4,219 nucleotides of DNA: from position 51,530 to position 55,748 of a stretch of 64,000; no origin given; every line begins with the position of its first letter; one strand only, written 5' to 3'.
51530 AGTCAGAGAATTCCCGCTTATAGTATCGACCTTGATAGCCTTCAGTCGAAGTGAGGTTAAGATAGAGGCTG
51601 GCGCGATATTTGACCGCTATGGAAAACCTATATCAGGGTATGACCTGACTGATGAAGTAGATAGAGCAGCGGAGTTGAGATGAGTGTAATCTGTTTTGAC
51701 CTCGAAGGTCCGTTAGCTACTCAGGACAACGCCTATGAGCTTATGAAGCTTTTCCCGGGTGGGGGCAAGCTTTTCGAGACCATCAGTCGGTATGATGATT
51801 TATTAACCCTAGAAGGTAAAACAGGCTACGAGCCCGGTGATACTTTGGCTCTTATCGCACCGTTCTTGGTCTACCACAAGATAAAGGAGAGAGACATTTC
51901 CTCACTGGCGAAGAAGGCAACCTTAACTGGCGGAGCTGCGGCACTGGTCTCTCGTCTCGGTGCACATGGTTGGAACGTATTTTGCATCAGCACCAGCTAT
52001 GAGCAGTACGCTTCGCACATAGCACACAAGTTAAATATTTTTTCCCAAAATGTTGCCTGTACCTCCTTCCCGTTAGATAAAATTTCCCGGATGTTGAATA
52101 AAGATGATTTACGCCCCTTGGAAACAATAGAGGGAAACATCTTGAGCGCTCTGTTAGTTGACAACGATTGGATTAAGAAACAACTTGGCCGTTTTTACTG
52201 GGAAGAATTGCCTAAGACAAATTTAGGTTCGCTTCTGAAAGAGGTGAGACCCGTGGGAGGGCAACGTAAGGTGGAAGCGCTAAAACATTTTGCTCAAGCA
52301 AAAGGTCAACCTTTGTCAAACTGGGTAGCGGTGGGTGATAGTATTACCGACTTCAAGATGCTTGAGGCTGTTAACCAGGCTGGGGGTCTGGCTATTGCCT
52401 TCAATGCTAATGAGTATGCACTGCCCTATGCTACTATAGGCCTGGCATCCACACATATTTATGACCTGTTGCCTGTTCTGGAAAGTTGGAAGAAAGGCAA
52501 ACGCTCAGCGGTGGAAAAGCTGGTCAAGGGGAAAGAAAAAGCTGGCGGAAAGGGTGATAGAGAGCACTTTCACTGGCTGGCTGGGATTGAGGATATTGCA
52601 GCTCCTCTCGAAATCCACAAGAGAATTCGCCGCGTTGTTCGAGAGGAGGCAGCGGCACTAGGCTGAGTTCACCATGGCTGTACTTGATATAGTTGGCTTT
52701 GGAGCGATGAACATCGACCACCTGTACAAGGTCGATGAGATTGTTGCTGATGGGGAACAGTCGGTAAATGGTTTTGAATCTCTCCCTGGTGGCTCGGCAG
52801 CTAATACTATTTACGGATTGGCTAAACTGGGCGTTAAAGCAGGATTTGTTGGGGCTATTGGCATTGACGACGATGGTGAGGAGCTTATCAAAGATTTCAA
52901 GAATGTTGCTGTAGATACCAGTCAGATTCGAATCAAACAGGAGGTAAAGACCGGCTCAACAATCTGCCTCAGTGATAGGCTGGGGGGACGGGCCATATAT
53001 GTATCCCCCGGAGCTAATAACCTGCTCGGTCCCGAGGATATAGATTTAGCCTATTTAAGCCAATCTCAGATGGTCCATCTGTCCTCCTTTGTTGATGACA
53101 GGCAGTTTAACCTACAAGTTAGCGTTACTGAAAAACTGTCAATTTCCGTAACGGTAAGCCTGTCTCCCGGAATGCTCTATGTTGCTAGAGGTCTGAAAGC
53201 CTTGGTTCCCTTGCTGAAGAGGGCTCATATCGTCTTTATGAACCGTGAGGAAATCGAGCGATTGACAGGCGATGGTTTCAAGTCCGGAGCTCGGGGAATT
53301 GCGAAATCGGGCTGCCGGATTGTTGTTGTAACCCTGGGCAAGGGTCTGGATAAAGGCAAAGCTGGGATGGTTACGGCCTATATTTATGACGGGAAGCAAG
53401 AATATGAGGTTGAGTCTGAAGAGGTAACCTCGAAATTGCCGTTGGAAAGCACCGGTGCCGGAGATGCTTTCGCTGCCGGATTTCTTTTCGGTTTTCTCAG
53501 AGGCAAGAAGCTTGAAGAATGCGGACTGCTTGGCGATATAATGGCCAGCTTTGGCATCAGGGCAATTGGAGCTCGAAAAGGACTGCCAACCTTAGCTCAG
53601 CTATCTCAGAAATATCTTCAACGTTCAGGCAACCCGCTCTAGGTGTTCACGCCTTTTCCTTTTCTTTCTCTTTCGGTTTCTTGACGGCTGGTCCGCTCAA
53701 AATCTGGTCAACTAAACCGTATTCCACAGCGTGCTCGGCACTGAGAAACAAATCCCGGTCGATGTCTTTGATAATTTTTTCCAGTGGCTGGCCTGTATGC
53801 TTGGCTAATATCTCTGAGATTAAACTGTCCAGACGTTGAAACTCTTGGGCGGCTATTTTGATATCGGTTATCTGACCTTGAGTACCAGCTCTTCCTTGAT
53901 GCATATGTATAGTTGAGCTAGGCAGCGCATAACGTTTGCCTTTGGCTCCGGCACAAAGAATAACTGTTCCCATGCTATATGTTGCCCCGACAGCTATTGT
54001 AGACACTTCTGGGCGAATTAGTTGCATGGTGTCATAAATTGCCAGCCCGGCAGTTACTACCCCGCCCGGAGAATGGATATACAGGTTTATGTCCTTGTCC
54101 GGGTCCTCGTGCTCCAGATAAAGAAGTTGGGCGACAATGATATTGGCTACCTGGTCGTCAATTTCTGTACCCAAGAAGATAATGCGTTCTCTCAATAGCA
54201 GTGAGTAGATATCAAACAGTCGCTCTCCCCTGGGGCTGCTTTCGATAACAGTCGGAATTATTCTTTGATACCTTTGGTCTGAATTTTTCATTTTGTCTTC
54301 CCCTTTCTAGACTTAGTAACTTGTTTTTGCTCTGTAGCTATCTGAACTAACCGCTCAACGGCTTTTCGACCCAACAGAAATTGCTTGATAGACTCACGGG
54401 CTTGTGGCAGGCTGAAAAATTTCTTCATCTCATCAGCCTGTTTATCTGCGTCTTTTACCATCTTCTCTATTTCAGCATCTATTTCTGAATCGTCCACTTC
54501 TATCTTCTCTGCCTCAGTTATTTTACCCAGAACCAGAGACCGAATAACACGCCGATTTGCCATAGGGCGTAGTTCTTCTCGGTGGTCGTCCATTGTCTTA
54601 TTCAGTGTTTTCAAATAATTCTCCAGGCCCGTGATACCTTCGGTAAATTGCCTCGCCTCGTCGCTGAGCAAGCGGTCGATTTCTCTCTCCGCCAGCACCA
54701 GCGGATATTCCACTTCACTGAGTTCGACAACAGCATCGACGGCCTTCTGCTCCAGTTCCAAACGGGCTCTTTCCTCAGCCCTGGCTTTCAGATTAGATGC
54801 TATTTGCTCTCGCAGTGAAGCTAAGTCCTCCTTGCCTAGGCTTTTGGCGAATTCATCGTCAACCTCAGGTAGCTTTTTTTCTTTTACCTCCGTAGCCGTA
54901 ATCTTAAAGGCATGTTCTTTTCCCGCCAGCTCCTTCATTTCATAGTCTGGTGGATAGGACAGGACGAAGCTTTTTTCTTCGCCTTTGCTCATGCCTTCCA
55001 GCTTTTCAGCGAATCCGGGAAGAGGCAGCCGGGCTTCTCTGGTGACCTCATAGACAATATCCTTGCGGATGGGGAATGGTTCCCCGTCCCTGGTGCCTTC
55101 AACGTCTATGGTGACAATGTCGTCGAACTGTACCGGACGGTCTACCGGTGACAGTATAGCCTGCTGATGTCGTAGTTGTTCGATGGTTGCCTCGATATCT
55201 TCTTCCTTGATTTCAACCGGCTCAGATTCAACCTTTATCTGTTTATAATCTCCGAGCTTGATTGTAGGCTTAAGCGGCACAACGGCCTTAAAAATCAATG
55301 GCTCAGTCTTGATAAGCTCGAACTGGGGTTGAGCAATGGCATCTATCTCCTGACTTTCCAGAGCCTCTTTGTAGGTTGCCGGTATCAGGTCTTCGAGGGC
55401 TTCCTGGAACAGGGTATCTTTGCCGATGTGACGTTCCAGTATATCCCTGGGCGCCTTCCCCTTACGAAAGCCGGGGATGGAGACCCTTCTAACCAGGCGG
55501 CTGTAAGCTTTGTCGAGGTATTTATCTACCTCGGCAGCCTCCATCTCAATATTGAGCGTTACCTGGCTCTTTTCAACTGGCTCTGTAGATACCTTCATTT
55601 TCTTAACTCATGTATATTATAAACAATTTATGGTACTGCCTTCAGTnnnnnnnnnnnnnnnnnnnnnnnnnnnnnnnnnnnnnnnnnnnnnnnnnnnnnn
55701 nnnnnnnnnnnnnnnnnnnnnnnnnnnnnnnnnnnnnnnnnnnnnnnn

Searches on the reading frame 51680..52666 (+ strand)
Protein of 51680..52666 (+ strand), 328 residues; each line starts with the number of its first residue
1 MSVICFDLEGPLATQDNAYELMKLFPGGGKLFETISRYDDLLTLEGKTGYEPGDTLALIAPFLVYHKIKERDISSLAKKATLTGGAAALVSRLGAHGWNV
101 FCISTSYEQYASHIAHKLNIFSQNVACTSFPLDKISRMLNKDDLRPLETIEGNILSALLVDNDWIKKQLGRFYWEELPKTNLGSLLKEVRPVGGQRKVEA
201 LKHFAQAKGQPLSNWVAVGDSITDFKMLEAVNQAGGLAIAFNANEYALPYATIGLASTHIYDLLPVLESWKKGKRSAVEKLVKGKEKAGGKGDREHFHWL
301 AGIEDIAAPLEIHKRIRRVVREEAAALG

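Call 81: search_protein_families(library=pfam, max_evalue=0.00001, proteins=[window:51680-52666:+])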
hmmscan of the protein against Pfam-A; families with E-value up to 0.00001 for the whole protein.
window:51680-52666:+ (328 aa): 2 families
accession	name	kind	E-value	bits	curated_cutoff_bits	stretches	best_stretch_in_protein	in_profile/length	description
PF12710.13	HAD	-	3.7e-09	37.7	27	0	188-229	146-189/189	haloacid dehalogenase-like hydrolase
PF00702.32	Hydrolase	-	9.3e-06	26.6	26.4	0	58-127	76-146/191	haloacid dehalogenase-like hydrolase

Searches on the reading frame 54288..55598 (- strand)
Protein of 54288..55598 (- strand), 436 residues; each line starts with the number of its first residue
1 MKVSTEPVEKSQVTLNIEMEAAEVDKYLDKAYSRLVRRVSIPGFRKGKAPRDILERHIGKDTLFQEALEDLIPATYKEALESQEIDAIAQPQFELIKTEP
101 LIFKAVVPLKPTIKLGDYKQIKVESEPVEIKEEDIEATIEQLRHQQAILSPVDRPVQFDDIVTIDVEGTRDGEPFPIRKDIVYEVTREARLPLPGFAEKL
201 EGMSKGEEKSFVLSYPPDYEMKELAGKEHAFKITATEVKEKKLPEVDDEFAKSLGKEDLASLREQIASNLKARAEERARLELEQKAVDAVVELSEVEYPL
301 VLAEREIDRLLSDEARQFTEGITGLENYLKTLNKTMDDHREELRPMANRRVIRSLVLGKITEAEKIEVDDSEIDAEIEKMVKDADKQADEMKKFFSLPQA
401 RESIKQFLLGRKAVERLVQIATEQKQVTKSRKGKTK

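Call 81: search_protein_families(library=pfam, max_evalue=0.00001, proteins=[window:54288-55598:-])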
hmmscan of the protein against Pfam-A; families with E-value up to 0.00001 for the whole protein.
window:54288-55598:- (436 aa): 3 families
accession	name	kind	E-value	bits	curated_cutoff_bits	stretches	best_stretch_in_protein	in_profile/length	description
PF05697.18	Trigger_N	-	5.3e-42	143.9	22.2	1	1-142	1-144/144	Bacterial trigger factor protein (TF)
PF05698.19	Trigger_C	-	2.6e-25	89.8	22.7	1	259-418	2-161/162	Bacterial trigger factor protein (TF) C-terminus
PF00254.34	FKBP_C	-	6.2e-06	26.9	21.1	0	156-227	5-79/94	FKBP-type peptidyl-prolyl cis-trans isomerase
